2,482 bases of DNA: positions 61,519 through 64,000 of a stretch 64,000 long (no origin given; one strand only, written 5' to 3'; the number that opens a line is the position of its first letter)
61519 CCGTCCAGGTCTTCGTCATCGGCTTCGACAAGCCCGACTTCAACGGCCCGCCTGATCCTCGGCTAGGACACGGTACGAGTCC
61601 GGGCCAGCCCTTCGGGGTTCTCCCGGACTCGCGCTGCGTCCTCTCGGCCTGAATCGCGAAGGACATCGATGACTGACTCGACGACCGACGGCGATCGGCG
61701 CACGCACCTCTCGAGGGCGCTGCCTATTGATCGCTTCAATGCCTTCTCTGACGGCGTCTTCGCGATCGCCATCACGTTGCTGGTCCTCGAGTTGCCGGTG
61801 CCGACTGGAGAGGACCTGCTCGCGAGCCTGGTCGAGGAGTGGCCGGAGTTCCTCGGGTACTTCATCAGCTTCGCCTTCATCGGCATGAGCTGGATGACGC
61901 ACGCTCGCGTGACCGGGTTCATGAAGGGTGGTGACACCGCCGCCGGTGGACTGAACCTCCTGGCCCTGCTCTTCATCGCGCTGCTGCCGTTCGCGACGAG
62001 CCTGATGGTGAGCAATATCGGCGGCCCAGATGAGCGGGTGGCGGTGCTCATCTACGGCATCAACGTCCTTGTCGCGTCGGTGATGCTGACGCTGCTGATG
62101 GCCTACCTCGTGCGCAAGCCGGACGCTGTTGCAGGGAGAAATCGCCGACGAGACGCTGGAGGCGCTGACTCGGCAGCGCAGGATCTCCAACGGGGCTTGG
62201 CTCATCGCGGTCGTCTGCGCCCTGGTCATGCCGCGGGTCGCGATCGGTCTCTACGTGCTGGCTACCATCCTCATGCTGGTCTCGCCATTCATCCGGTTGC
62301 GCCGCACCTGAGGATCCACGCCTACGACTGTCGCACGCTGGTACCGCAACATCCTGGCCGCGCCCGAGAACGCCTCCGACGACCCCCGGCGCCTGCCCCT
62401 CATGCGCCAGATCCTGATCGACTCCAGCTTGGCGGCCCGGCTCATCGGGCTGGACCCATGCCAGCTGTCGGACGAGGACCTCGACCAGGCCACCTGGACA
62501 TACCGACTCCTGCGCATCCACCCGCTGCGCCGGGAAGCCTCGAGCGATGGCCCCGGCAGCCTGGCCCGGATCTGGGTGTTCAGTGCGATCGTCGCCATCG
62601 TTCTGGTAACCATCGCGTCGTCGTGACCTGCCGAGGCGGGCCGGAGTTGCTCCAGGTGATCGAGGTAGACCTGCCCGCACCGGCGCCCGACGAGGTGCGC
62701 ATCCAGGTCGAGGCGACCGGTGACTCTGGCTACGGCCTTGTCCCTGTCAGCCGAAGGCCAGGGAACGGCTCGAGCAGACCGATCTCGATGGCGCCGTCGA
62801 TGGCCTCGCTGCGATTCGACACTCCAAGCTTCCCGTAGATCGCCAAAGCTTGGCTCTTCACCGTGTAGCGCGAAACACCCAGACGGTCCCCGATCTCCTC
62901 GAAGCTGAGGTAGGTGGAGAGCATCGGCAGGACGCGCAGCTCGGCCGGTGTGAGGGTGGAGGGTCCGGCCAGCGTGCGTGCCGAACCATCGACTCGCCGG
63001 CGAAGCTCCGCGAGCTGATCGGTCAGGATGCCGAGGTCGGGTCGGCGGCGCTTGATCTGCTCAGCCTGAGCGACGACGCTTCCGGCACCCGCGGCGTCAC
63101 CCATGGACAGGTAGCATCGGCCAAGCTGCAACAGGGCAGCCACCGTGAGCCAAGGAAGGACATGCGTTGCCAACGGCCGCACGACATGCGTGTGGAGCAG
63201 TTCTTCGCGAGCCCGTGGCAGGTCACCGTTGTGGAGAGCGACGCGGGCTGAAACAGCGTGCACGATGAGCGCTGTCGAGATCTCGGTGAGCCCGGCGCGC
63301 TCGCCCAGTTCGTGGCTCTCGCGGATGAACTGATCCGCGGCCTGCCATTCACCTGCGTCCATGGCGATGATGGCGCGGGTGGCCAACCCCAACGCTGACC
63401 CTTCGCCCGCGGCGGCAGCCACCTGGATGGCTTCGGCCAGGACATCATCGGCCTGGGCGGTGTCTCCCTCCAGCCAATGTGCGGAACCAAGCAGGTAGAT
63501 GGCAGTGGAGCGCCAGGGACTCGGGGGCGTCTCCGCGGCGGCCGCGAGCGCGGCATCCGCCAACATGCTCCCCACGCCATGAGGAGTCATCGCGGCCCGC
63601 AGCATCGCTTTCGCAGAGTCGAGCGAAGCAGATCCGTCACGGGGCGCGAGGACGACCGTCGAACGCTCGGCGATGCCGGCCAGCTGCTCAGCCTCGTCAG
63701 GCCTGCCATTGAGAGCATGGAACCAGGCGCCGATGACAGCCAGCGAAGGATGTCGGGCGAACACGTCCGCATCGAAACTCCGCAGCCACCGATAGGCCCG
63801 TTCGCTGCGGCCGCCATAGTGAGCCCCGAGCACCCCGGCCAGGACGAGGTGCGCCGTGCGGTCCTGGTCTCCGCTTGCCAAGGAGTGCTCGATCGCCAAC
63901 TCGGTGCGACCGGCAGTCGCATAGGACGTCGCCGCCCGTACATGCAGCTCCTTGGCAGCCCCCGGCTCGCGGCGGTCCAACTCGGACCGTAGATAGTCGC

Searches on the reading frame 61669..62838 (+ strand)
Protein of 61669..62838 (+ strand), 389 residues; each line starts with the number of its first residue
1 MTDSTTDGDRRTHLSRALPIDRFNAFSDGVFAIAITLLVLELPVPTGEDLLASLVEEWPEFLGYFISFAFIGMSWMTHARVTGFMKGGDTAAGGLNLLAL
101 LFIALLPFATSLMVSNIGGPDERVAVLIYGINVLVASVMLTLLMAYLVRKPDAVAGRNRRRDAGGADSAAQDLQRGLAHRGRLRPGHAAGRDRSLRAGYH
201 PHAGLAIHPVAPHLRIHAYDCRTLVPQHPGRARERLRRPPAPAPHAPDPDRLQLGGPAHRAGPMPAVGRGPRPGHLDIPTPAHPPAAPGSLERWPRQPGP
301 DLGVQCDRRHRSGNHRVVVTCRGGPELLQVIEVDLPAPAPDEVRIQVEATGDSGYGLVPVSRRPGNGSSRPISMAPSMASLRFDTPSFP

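Call 22: search_protein_families(library=pfam, proteins=[window:61669-62838:+], max_evalue=0.01)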
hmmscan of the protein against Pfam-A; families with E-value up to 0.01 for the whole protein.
window:61669-62838:+ (389 aa): 1 family
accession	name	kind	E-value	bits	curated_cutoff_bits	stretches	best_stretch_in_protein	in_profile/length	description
PF06736.16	TMEM175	-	7.2e-25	87.8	25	1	22-107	1-88/88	Endosomal/lysosomal potassium channel TMEM175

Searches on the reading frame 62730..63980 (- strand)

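Call 22: search_protein_families(library=pfam, proteins=[window:62730-63980:-], max_evalue=0.01)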
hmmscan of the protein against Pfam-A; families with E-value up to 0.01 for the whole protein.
window:62730-63980:- (416 aa): 8 families
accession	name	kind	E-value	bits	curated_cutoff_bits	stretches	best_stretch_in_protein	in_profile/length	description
PF00196.25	GerE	-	2.6e-08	33.8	23.5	1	342-395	2-55/57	Bacterial regulatory proteins, luxR family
PF17874.7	TPR_MalT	-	1.2e-07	31.8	45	1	139-314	22-195/336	MalT-like TPR region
PF13424.12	TPR_12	-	4.3e-07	30.5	30.1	1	124-188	9-75/77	Tetratricopeptide repeat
PF07719.23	TPR_2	-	1.6e-05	25.1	27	0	160-186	3-29/34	Tetratricopeptide repeat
PF13181.12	TPR_8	-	2.6e-05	24.5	25.7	0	160-188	3-31/34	Tetratricopeptide repeat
PF04545.22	Sigma70_r4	-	0.0012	18.8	24.1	1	357-376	20-39/50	Sigma-70, region 4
PF13174.12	TPR_6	-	0.0019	19.1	26.3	0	282-299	2-19/33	Tetratricopeptide repeat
PF13176.12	TPR_7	-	0.0041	17.5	27.9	0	160-188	1-29/36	Tetratricopeptide repeat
